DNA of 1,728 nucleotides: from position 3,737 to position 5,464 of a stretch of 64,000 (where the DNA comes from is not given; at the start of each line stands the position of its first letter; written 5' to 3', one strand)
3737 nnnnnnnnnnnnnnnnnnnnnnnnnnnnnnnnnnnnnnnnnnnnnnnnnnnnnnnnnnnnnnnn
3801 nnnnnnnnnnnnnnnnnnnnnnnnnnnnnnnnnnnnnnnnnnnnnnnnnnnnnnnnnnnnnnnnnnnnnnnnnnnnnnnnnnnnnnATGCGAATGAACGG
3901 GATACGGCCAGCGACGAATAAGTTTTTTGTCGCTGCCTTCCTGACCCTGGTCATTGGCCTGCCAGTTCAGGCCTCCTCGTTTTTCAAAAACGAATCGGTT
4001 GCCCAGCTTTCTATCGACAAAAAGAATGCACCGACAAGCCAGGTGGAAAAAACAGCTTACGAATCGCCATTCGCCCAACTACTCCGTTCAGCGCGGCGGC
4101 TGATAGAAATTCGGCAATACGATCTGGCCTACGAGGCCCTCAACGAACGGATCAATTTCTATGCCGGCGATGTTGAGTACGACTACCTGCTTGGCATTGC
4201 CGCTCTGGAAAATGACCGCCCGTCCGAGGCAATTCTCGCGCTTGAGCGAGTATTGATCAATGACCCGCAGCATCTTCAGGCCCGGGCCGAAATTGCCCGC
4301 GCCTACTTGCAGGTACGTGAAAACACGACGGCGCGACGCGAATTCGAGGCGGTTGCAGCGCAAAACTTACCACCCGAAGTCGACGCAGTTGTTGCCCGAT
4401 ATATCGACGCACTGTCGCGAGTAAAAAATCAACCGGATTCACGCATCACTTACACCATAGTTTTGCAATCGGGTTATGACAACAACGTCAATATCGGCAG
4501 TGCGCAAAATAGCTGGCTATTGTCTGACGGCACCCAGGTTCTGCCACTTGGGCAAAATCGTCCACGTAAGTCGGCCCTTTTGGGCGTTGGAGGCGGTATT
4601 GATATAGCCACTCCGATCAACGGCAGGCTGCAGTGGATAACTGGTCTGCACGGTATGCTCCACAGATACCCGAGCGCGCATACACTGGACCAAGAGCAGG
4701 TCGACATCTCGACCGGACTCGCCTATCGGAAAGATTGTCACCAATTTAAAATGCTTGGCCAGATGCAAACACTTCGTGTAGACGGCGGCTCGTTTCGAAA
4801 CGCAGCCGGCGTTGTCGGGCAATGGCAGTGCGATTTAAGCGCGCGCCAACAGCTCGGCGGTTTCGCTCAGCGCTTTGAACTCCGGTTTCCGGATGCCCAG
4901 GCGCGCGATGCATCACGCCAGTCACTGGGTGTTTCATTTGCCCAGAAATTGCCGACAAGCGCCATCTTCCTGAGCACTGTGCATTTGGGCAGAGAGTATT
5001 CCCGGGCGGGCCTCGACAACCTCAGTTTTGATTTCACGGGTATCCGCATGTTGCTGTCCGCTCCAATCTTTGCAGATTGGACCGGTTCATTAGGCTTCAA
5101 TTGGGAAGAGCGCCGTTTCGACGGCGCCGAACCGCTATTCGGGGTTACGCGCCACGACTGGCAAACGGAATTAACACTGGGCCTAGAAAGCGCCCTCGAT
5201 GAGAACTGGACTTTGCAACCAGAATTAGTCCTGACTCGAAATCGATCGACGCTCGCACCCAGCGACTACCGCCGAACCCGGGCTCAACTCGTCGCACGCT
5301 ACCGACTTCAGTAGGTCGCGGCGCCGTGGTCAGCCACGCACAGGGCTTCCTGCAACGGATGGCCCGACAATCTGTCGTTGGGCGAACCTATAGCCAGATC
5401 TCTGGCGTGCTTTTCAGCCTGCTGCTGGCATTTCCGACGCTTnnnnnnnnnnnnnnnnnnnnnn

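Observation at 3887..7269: Slam/T11SS-like translocator and a FecR-domain cargo candidate inserted in the conserved miaB-phoH-ybeY-corC-lnt block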

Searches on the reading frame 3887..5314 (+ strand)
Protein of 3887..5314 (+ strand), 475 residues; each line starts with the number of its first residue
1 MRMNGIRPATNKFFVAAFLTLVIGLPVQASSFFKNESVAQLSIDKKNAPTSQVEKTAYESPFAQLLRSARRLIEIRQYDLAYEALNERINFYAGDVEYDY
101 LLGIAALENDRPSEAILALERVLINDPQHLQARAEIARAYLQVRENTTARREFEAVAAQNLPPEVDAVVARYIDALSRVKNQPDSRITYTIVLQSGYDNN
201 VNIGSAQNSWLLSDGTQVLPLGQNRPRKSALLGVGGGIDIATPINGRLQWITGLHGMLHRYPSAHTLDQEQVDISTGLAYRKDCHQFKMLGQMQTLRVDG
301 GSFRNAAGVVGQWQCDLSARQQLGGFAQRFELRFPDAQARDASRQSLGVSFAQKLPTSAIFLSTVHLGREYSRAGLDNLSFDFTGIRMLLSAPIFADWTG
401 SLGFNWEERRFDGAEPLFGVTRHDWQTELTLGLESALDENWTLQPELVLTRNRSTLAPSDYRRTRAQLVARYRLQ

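Call 3: search_protein_families(library=pfam, proteins=[window:3887-5314:+], max_evalue=1)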
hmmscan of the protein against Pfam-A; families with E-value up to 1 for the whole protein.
window:3887-5314:+ (475 aa): 12 families
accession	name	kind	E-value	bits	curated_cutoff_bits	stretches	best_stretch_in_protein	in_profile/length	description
PF13432.12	TPR_16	-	3.5e-07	31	32.7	2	100-162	1-62/65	Tetratricopeptide repeat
PF04575.19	SlipAM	-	1.7e-06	28.2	22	1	259-465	70-279/288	Surface lipoprotein assembly modifier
PF14559.12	TPR_19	-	1.9e-06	28.6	25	1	106-171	1-67/68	Tetratricopeptide repeat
PF13371.12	TPR_9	-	0.00034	21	35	1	104-160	3-59/73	Tetratricopeptide repeat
PF25058.1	ARM_TT21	-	0.0014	19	27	1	52-147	47-145/155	Tetratricopeptide repeat protein 21 ARM repeat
PF11059.14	DUF2860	-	0.0062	16.2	22.9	1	339-434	160-252/294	Protein of unknown function (DUF2860)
PF13428.12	TPR_14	-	0.018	16.1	23.5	1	100-138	5-43/44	Tetratricopeptide repeat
PF01103.29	Omp85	-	0.025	14.5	24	1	317-417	9-95/325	Omp85 superfamily domain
PF24575.1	TPR_Slam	-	0.068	14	35.2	1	100-153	51-104/104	Surface lipoprotein assembly modifier, N-terminal TPR repeats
PF12895.13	ANAPC3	-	0.084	13.6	27.2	1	74-121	35-81/82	Anaphase-promoting complex, cyclosome, subunit 3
PF07719.23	TPR_2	-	0.19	12.4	27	1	100-129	5-34/34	Tetratricopeptide repeat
PF14561.12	TPR_20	-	0.21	12.4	25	1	114-181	6-73/90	Tetratricopeptide repeat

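Call 4: search_protein_families(library=ncbifam, proteins=[window:3887-5314:+], max_evalue=1)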
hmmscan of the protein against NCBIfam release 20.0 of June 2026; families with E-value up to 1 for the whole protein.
window:3887-5314:+ (475 aa): 6 families
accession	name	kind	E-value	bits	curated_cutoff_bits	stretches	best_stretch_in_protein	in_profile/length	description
NF040959.1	MamA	equivalog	2e-09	37.2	200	1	72-160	47-135/204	magnetosome protein MamA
TIGR02917.1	PEP_TPR_lipo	equivalog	0.00029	18.8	312.2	1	72-154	577-659/899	XrtA/PEP-CTERM system TPR-repeat protein PrsT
NF052415.1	T3SS_chap_SctY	equivalog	0.013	16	70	1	101-166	11-76/106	type III secretion apparatus assembly chaperone SctY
TIGR02521.1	type_IV_pilW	equivalog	0.019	14.5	154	1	102-155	37-90/234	type IV pilus biogenesis/stability protein PilW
TIGR02552.1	LcrH_SycD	equivalog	0.022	14.5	104.8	1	96-158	50-114/136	SycD/LcrH family type III secretion system chaperone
NF033920.0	C39_PA2778_fam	equivalog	0.081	12.3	150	1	60-154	154-248/255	PA2778 family cysteine peptidase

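Call 5: search_solved_structures(query=window:3887-5314:+, max_evalue=1, show_alignments=1)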
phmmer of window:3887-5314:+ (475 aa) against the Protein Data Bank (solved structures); distinct sequences matched with E-value up to 1: 12.
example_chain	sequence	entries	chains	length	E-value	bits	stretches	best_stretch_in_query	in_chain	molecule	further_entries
5lfl_A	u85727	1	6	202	0.011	17.9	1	64-156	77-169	Magnetosome protein MamA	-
4xi0_A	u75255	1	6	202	0.012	17.8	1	64-156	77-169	Magnetosome protein MamA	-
5lfm_A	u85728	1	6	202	0.014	17.5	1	62-156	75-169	Magnetosome protein MamA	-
4eqf_A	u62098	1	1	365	0.018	17.2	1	92-145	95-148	PEX5-related protein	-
9leq_B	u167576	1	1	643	0.037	16.1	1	73-154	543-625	Motility protein PflB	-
9sfw_B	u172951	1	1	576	0.072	15.2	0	96-144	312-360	Peroxisomal targeting signal receptor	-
3cv0_A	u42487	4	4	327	0.095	14.8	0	76-152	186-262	Peroxisome targeting signal 1 receptor PEX5 | Peroxisome targeting signal 1 receptor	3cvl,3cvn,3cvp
9f8w_A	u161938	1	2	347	0.1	14.7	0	76-152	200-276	Peroxisome targeting signal 1 receptor PEX5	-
9hmf_L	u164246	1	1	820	0.15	14.2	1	73-154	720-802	TPR domain protein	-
2r5s_A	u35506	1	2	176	0.29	13.2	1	66-179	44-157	Uncharacterized protein VP0806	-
3cvq_A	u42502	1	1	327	0.37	12.8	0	76-152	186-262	Peroxisome targeting signal 1 receptor PEX5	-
8os1_B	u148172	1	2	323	0.67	12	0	75-141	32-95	Peroxisome targeting signal 1 receptor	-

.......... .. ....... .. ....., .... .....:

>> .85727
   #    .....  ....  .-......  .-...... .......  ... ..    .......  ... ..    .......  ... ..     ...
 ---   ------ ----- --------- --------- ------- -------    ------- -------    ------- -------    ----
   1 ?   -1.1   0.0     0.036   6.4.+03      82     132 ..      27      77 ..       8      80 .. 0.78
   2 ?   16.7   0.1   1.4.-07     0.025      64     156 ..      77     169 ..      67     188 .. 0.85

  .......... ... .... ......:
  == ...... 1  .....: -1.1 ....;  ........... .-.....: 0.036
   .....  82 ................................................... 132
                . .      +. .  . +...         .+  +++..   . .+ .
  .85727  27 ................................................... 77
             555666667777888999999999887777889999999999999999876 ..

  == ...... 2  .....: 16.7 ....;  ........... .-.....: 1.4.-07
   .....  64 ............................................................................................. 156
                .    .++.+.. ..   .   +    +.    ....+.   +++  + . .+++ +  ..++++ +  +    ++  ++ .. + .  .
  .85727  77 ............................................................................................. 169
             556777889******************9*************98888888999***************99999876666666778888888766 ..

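Call 18: find_homologous_proteins(query=window:3887-5314:+, max_evalue=0.001)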
Query window:3887-5314:+ (475 aa): 288 proteins with E <= 0.001 among 8000 candidates; the best 120 are listed.
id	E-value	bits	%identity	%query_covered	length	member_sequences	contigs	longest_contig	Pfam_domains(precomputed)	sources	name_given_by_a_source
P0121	0.0e+0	1056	100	100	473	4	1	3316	PF14559.13,PF04575.20,PF13432.13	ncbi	ncbi:MAG: tetratricopeptide repeat protein [Burkholderiaceae bacterium]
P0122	7.6e-227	772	76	94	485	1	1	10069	PF14559.13,PF04575.20,PF13432.13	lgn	-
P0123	1.3e-204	698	70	90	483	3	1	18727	PF14559.13,PF04575.20,PF13432.13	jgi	jgi:hypothetical protein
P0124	2.3e-203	694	70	90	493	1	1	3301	PF04575.20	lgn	-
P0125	3.5e-202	690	65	100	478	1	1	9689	PF14559.13,PF04575.20,PF13432.13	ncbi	-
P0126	3.8e-174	598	64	89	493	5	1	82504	PF14559.13,PF04575.20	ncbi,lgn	ncbi:MAG: tetratricopeptide repeat protein [Burkholderiaceae bacterium]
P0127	5.9e-172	591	64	87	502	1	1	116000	PF04575.20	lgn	-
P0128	1.9e-171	589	62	88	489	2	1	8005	-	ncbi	-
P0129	3.4e-169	582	63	87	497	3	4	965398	PF14559.13,PF04575.20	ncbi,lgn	-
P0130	3.6e-168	578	57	97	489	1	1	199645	PF04575.20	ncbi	ncbi:MAG: surface lipoprotein assembly modifier [Burkholderiaceae bacterium]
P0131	1.0e-167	577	63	87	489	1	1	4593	PF04575.20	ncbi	-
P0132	9.1e-167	574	62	89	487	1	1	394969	PF14559.13,PF04575.20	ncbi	ncbi:MAG: surface lipoprotein assembly modifier [Burkholderiaceae bacterium]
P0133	4.1e-153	529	57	87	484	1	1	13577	PF04575.20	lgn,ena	-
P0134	3.7e-132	460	47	100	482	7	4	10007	-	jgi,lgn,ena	jgi:hypothetical protein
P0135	9.9e-132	458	50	90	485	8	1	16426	PF14559.13,PF13432.13,PF13428.13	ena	-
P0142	4.6e-129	449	46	100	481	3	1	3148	PF14559.13,PF04575.20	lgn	-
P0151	1.4e-126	441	49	84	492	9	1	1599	PF04575.20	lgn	-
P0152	2.6e-126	440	48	92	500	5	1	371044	PF04575.20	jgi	-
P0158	5.8e-123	429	50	83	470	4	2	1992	PF14559.13,PF04575.20,PF13432.13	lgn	-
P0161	2.7e-122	427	47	92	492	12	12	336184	PF14559.13,PF04575.20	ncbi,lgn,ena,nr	ncbi:MAG: DUF560 domain-containing protein [Burkholderiaceae bacterium]|nr:DUF560 domain-containing 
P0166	2.0e-113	398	53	76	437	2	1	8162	PF04575.20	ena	-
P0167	5.6e-111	390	45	92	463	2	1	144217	PF04575.20,PF13432.13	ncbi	ncbi:MAG: surface lipoprotein assembly modifier [Burkholderiaceae bacterium]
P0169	1.2e-107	379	44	92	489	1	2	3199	PF14559.13,PF04575.20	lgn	-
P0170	2.0e-107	378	45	92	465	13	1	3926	PF14559.13,PF04575.20,PF13432.13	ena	-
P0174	1.8e-105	372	44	87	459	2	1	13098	PF14559.13,PF04575.20,PF13432.13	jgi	-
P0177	6.2e-104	367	43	87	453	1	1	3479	PF14559.13,PF04575.20,PF13432.13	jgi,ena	-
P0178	2.0e-103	365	44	95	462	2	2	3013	PF14559.13,PF04575.20,PF13432.13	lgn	-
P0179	2.3e-103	365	44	86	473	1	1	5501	PF14559.13,PF04575.20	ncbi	-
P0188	3.3e-98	348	43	86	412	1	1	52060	PF14559.13,PF04575.20,PF13432.13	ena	-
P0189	7.1e-98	347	42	86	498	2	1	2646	PF14559.13,PF04575.20,PF13432.13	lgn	-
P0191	3.0e-96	341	44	82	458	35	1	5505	PF14559.13,PF04575.20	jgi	jgi:tetratricopeptide (TPR) repeat protein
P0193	8.0e-90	320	40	87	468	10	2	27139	PF14559.13,PF04575.20,PF13432.13,PF13428.13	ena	-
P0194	3.7e-87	311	37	100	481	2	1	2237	PF14559.13,PF04575.20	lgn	-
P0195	8.2e-84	300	40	83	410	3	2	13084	PF14559.13,PF04575.20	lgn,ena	-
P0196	1.1e-79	287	39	87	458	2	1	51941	PF14559.13,PF04575.20,PF13432.13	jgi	jgi:tetratricopeptide (TPR) repeat protein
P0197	2.0e-79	286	38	89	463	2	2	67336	PF04575.20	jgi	jgi:tetratricopeptide (TPR) repeat protein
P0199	2.1e-74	269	36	87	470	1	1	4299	PF04575.20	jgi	jgi:outer membrane protein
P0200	9.1e-74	267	35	99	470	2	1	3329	PF04575.20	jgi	jgi:outer membrane protein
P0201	8.1e-64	234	36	86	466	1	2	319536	PF14559.13,PF04575.20,PF13432.13,PF10082.16,PF13181.13,PF07719.24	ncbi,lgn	ncbi:MAG: surface lipoprotein assembly modifier [Sideroxyarcus sp.]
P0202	2.0e-60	223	36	86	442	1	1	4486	PF14559.13,PF04575.20,PF13432.13,PF10082.16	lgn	-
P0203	5.4e-60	222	35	84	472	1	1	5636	PF14559.13,PF04575.20,PF13432.13,PF13181.13,PF07719.24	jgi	jgi:outer membrane protein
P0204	3.9e-59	219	33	86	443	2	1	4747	PF14559.13,PF13371.13,PF04575.20,PF10082.16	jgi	jgi:outer membrane protein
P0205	9.3e-59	218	33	86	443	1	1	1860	PF14559.13,PF13371.13,PF04575.20,PF13432.13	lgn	-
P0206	5.4e-58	215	33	86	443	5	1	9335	PF14559.13,PF13371.13,PF04575.20,PF10082.16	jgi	jgi:tetratricopeptide (TPR) repeat protein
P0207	6.3e-58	215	33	86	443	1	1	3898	PF14559.13,PF11059.15,PF04575.20,PF10082.16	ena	-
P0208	2.2e-57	213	33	86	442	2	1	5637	PF14559.13,PF13371.13,PF04575.20,PF10082.16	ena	-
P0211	6.0e-57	212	34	87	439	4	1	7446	PF14559.13,PF13371.13,PF04575.20,PF13432.13,PF10082.16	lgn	-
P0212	6.3e-57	212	38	86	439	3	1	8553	PF14559.13,PF04575.20,PF10082.16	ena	-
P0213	7.6e-57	211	35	83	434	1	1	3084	PF14559.13,PF04575.20,PF13432.13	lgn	-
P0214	1.2e-56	211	33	86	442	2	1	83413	PF14559.13,PF04575.20,PF13432.13,PF13181.13,PF07719.24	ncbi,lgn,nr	ncbi:MAG: DUF560 domain-containing protein [Betaproteobacteria bacterium]|nr:DUF560 domain-containin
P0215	2.5e-56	210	34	86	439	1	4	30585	PF14559.13,PF13371.13,PF04575.20,PF13432.13,PF10082.16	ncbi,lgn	-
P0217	6.1e-56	208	34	87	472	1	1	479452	PF14559.13,PF04575.20,PF13432.13,PF10082.16,PF13181.13,PF07719.24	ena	-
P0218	6.1e-56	208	32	87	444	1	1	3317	PF14559.13,PF04575.20,PF13432.13,PF10082.16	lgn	-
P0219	1.1e-55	207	33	86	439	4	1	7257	PF14559.13,PF04575.20,PF13432.13,PF10082.16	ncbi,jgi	jgi:tetratricopeptide (TPR) repeat protein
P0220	1.6e-55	207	33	86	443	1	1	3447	PF14559.13,PF04575.20,PF13432.13,PF07719.24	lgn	-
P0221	2.0e-55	207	34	86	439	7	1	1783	PF14559.13,PF04575.20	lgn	-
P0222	2.1e-55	207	32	86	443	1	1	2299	PF14559.13,PF13371.13,PF04575.20,PF10082.16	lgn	-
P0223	2.6e-55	206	33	86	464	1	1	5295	PF14559.13,PF04575.20,PF13432.13,PF10082.16,PF13181.13,PF07719.24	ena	-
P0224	2.8e-55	206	34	86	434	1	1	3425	PF14559.13,PF04575.20,PF10082.16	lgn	-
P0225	3.1e-55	206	34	80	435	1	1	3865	PF14559.13,PF04575.20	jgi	jgi:tetratricopeptide (TPR) repeat protein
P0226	3.7e-55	206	33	86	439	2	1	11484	PF14559.13,PF04575.20,PF13432.13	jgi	jgi:hypothetical protein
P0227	3.9e-55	206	33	85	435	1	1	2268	PF14559.13,PF04575.20,PF13432.13,PF13428.13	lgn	-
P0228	4.0e-55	206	35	86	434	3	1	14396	PF14559.13,PF13371.13,PF04575.20,PF13432.13,PF13181.13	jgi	jgi:tetratricopeptide (TPR) repeat protein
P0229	4.6e-55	205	34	86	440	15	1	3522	PF14559.13,PF13505.13,PF04575.20,PF10082.16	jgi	-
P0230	5.0e-55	205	34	87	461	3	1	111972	PF14559.13,PF04575.20,PF00515.35,PF13432.13,PF07719.24,PF13174.13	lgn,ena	-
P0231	7.4e-55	205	34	80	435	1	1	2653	PF14559.13,PF04575.20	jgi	-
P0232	1.4e-54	204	34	86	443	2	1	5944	PF14559.13,PF13371.13,PF04575.20,PF13432.13,PF07719.24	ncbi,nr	ncbi:MAG: DUF560 domain-containing protein [Burkholderiales bacterium]|nr:DUF560 domain-containing p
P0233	1.5e-54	204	34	86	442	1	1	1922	PF14559.13,PF13371.13,PF04575.20,PF13432.13,PF10082.16,PF07719.24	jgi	jgi:outer membrane protein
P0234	2.6e-54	203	33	86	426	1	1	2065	PF14559.13,PF04575.20,PF10082.16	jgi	-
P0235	3.0e-54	203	34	80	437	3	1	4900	PF14559.13,PF04575.20,PF10082.16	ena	-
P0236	3.2e-54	203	33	86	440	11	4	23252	PF14559.13,PF13505.13,PF04575.20,PF13432.13,PF10082.16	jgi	jgi:tetratricopeptide (TPR) repeat protein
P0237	3.6e-54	203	33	88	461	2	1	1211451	PF14559.13,PF04575.20,PF00515.35,PF13432.13,PF13181.13,PF07719.24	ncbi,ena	-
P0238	4.2e-54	202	36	85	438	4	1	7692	PF14559.13,PF13371.13,PF13505.13,PF04575.20,PF13432.13,PF13428.13,PF07719.24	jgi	-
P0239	6.4e-54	202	34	84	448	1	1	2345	PF14559.13,PF04575.20,PF13432.13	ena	-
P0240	9.8e-54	201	34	84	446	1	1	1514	PF14559.13,PF04575.20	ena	-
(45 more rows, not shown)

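Call 29: find_related_loci(query=A2, collection=genome_contigs, flank=7000)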
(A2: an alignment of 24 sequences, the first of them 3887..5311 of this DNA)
Query A2 (475 aa) in genome_contigs; peptide patterns used: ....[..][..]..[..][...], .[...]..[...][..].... (x = any residue, [..] = any of these).
599 stretches matched a pattern (row limit reached: there are more); 331 encode a relative of the query (tblastn E <= 1e-3); the best 80 are kept; 80 distinct loci.
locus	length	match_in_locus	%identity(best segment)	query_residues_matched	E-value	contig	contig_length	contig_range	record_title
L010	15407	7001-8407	57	13-475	2e-174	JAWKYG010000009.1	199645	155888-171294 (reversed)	MAG: Burkholderiaceae bacterium isolate AC1.99 AC1.99.fa-9, whole genome shotgun sequence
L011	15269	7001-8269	62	55-475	3e-172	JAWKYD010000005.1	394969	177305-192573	MAG: Burkholderiaceae bacterium isolate ABC1.96 ABC1.96.fa-5, whole genome shotgun sequence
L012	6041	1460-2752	50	47-475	5e-141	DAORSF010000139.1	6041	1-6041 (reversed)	MAG TPA_asm: Burkholderiaceae bacterium isolate AMR_MDS_5324 NODE_8714_length_6041_cov_8.551620, whole genome shotgun se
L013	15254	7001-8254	51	60-475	1e-135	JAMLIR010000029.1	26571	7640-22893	MAG: Burkholderiaceae bacterium isolate ACE_NR_PROT22 ACE_NR_PROT22_29, whole genome shotgun sequence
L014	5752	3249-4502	52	60-475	2e-135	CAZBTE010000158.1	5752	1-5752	MAG TPA_asm: uncultured Limnobacter sp. isolate binchicken_co350_137 genome assembly, contig: NODE_14624_length_5752_cov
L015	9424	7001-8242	50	64-475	1e-134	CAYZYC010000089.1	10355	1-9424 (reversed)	MAG TPA_asm: uncultured Limnobacter sp. isolate binchicken_co350_176 genome assembly, contig: NODE_7038_length_10355_cov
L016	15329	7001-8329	49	39-475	2e-130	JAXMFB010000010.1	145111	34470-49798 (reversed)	MAG: Burkholderiaceae bacterium isolate STL-PRO77 C4.6.fa-10, whole genome shotgun sequence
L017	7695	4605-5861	50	59-475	5e-130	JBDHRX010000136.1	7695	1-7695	MAG: Burkholderiaceae bacterium isolate AS-MESO-3CA.232 NODE_40035_length_7695_cov_7.644001, whole genome shotgun sequen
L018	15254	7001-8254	48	60-475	1e-129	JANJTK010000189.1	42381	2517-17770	MAG: Burkholderiaceae bacterium isolate RX1_metabat.bin.57 RX1_k141_210580, whole genome shotgun sequence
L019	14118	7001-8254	50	60-475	4e-129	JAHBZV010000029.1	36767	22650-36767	MAG: Burkholderiaceae bacterium isolate ACE_PRO50 PRO50_29, whole genome shotgun sequence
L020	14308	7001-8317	47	40-474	1e-127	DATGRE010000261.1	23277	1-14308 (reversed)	MAG TPA_asm: Zeimonas sp. isolate SMAG_U10443 k141_2102794, whole genome shotgun sequence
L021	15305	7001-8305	48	37-474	2e-127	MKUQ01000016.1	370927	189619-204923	MAG: Burkholderiales bacterium 70-64 SCNpilot_expt_1000_bf_scaffold_167, whole genome shotgun sequence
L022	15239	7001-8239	49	65-475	9e-127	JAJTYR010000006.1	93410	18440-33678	MAG: Burkholderiaceae bacterium isolate DTUPRO3 6-Genome33, whole genome shotgun sequence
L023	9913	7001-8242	49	58-469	2e-126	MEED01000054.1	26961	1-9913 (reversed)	MAG: Lautropia sp. SCN 69-89 ABS56_C0054, whole genome shotgun sequence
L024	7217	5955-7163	49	74-474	4e-126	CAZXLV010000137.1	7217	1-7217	MAG TPA_asm: uncultured Limnobacter sp. isolate binchicken_co235_285 genome assembly, contig: NODE_23136_length_7217_cov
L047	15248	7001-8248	36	64-471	2e-68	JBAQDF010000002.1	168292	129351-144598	MAG: Sideroxyarcus sp. isolate MFD03280_ilm_asm_bin37 k127_72510, whole genome shotgun sequence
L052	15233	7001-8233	33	64-471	7e-63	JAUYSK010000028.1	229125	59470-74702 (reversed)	MAG: Azonexus sp. isolate C8_concoct.bin.10 C8_k141_213773, whole genome shotgun sequence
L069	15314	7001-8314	32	33-471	3e-58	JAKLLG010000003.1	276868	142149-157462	MAG: Rhodocyclaceae bacterium isolate MAG.136 MAG.136-scaffold_23, whole genome shotgun sequence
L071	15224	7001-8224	33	64-471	3e-57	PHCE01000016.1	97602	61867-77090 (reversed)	MAG: Betaproteobacteria bacterium HGW-Betaproteobacteria-7 bjp_ig2103_scaffold_135, whole genome shotgun sequence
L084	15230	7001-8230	30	65-471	5e-55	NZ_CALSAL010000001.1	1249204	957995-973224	MAG: Polaromonas sp. YR568 isolate JJ-MO2C4-301-2-mx-bin692 JJ-MO2C4-301-C1, whole genome shotgun sequence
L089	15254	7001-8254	31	55-464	4e-54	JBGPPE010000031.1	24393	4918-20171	MAG: Gallionellaceae bacterium isolate OBJ2_061818_050_21 k141_2218639_length_24393_cov_8.9111, whole genome shotgun seq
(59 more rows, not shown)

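Call 46: search_solved_structures(query=A2, max_evalue=1)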
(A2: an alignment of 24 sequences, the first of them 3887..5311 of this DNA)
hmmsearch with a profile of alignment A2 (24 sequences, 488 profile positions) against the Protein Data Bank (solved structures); distinct sequences matched with E-value up to 1: 30.
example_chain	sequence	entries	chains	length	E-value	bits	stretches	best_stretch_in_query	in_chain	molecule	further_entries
9hmf_L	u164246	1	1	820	0.00021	23.3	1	84-167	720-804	TPR domain protein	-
5lfl_A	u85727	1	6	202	0.0029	19.5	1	80-161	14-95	Magnetosome protein MamA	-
4eqf_A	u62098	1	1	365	0.0032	19.4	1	96-160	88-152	PEX5-related protein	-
4xi0_A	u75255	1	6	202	0.0044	18.9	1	80-143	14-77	Magnetosome protein MamA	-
9leq_B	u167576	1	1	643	0.008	18.1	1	84-167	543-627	Motility protein PflB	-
3as4_A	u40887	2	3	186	0.012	17.5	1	83-193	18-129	MamA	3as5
3asd_A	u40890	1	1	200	0.015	17.2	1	83-193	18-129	MamA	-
5lfm_A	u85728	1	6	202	0.016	17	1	80-161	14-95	Magnetosome protein MamA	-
7qdr_B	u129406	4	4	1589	0.018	16.9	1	66-152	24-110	Tetratricopeptide repeat protein 37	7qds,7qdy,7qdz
8ump_A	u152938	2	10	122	0.026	16.4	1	111-165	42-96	T33-ml35-redesigned-TPR-domain-fold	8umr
3asg_A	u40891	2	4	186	0.047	15.5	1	83-190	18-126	MamA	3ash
9g8o_B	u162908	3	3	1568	0.056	15.3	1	70-152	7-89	Superkiller complex protein 3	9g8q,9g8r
3vtx_A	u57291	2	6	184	0.1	14.4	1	76-164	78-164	MamA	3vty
3as8_A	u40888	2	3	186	0.11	14.3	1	83-193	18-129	Magnetosome protein MamA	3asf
9din_A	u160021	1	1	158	0.22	13.4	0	363-412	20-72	ATP-dependent Clp protease ATP-binding subunit ClpC1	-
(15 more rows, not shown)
